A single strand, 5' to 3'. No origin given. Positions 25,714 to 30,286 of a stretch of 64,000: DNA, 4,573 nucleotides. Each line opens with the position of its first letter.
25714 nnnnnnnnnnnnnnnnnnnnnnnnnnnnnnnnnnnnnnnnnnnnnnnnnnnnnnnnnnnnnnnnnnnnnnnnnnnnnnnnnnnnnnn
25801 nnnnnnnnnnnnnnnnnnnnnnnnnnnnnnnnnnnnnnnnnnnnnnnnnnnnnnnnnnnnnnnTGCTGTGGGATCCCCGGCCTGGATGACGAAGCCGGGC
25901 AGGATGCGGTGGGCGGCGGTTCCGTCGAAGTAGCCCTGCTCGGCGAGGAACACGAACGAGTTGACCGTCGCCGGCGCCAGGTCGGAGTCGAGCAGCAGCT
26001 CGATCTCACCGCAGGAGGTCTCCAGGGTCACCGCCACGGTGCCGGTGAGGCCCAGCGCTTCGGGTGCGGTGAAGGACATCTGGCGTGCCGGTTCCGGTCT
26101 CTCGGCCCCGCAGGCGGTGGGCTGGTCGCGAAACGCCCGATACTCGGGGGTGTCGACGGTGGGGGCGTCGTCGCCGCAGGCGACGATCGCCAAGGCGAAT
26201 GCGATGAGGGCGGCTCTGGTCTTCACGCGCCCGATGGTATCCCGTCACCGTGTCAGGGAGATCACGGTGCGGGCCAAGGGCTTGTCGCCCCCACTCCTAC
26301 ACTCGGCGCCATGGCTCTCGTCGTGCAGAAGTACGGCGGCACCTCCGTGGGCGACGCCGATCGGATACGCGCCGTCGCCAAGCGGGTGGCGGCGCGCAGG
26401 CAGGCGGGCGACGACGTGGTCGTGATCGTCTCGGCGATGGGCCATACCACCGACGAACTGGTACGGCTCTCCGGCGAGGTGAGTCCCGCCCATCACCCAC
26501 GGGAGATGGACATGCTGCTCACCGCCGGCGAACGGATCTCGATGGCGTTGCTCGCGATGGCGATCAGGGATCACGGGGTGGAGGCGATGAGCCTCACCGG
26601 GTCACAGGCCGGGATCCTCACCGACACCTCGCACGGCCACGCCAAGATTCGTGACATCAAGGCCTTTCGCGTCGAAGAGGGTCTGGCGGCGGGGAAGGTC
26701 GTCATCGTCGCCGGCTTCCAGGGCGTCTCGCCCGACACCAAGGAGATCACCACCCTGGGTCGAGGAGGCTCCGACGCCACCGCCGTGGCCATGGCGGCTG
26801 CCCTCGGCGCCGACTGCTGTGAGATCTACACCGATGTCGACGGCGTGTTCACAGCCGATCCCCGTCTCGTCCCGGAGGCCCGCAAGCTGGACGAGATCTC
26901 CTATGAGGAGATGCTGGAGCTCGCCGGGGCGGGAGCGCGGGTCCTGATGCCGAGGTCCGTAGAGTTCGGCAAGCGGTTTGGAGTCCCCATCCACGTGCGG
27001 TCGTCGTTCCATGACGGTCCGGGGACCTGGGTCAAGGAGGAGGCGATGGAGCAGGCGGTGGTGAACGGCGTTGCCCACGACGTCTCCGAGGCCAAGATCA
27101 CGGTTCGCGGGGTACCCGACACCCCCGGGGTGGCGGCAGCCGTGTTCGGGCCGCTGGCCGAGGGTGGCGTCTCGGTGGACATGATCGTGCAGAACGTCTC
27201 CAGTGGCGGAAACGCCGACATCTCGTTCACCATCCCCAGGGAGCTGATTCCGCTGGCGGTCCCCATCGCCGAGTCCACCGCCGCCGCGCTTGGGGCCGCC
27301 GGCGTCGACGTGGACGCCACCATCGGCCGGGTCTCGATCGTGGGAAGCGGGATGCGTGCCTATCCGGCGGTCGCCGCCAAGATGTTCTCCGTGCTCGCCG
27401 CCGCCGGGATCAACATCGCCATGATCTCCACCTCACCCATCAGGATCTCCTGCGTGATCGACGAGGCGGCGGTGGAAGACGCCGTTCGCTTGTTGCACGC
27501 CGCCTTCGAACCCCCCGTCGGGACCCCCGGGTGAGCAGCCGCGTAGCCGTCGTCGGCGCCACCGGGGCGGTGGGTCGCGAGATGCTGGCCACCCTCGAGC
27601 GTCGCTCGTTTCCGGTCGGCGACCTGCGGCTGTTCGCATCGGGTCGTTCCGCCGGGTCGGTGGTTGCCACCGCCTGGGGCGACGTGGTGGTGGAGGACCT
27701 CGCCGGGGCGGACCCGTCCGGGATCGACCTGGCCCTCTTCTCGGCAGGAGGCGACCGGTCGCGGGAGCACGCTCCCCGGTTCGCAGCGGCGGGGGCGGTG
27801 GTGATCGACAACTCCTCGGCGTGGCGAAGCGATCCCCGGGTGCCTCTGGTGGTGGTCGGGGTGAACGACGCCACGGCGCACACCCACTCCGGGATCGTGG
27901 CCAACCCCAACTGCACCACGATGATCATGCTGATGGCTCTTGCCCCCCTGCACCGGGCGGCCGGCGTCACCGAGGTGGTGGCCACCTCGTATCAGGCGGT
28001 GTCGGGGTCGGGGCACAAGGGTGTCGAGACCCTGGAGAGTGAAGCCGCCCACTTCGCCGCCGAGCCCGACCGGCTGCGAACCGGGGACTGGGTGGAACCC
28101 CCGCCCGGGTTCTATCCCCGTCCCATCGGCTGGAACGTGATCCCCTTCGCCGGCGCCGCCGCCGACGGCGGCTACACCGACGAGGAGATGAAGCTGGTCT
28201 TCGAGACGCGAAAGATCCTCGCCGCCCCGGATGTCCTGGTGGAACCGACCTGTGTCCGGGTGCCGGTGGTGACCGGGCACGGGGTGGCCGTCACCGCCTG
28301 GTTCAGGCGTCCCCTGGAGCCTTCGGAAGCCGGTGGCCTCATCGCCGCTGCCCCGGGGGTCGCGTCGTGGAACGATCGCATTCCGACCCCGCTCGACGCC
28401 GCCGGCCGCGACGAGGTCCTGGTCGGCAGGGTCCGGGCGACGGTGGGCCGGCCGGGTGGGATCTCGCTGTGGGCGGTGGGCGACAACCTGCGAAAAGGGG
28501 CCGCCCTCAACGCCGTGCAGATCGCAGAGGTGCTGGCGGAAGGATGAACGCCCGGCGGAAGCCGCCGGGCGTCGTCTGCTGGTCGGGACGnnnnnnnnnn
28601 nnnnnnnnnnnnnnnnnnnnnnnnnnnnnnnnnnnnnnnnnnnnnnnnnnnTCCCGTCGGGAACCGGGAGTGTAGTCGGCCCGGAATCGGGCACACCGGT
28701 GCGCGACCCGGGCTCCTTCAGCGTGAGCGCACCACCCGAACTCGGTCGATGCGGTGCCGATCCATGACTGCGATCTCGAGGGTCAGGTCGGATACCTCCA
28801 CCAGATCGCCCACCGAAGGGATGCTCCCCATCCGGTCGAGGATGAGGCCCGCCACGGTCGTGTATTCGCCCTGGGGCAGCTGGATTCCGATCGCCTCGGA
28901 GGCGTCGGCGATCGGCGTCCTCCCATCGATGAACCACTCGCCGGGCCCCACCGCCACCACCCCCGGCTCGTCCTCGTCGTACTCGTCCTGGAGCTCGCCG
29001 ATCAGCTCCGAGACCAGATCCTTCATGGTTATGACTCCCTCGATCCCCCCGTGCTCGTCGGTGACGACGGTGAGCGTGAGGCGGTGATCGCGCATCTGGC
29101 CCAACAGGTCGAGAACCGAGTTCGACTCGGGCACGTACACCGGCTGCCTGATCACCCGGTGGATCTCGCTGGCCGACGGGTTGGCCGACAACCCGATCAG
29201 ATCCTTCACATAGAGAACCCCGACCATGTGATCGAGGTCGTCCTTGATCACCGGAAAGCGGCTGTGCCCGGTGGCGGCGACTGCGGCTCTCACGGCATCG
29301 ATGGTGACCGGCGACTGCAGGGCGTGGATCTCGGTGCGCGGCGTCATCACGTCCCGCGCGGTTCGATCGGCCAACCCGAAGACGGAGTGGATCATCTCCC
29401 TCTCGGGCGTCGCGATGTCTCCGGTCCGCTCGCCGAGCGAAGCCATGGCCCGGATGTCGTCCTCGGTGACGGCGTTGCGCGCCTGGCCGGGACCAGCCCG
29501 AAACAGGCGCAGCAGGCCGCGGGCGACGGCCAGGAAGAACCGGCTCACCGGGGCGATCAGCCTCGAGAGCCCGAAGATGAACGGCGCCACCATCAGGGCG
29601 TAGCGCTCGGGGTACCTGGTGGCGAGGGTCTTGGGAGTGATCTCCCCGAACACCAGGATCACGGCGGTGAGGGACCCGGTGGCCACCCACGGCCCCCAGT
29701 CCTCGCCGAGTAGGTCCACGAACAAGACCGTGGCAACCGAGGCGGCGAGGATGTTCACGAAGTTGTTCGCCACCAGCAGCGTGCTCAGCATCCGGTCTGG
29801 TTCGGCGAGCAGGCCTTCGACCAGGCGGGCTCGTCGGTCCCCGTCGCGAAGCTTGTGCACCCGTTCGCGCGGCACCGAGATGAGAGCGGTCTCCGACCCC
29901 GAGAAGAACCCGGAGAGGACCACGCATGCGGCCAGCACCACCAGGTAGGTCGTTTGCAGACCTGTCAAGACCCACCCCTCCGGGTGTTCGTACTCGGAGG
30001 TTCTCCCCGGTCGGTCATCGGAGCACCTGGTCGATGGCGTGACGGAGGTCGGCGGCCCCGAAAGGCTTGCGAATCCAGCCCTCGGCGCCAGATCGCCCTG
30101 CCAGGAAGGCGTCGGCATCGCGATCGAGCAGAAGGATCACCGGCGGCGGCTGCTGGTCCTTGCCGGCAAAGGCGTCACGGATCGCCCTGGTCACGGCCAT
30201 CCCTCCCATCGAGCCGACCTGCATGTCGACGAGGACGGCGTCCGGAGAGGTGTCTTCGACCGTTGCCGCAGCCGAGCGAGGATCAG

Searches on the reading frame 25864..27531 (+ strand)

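Call 22: search_protein_families(library=pfam, proteins=[window:25864-27531:+], max_evalue=0.0001)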
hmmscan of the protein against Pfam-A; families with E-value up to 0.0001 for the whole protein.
window:25864-27531:+ (556 aa): 4 families
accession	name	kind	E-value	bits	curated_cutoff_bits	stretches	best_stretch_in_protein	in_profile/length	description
PF00696.33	AA_kinase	-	2.5e-54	184.9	24.9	1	152-380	2-234/234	Amino acid kinase family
PF22468.2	ACT_9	-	2.6e-34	117.2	27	2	490-548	1-61/61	ACT domain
PF13840.12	ACT_7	-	1.5e-19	70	27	1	486-545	5-64/65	ACT domain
PF01842.31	ACT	-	2.1e-13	50.2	27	1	414-457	3-46/66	ACT domain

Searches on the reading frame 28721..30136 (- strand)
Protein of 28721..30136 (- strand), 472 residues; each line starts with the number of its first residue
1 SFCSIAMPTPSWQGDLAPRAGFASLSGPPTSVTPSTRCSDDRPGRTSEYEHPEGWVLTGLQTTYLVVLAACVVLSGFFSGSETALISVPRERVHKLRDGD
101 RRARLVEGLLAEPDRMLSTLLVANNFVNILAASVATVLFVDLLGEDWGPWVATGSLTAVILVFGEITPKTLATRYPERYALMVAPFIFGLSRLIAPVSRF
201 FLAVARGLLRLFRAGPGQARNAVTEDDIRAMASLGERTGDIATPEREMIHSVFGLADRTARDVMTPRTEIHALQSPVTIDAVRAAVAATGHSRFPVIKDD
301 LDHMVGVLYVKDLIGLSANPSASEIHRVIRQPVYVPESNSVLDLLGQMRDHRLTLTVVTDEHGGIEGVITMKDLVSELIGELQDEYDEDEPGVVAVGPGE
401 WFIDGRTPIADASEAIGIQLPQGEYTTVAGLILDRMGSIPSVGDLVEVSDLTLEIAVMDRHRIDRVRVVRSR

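Call 22: search_protein_families(library=pfam, proteins=[window:28721-30136:-], max_evalue=0.0001)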
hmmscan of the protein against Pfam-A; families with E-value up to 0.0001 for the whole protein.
window:28721-30136:- (472 aa): 3 families
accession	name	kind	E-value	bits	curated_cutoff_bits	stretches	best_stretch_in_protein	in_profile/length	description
PF01595.25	CNNM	-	1.3e-51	175.3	28.4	1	68-242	3-178/181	Cyclin M transmembrane N-terminal domain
PF03471.22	CorC_HlyC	-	9.5e-22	77.3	27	1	396-470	3-79/81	Transporter associated domain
PF00571.33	CBS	-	1.3e-14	54.7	24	1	325-379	4-56/57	CBS domain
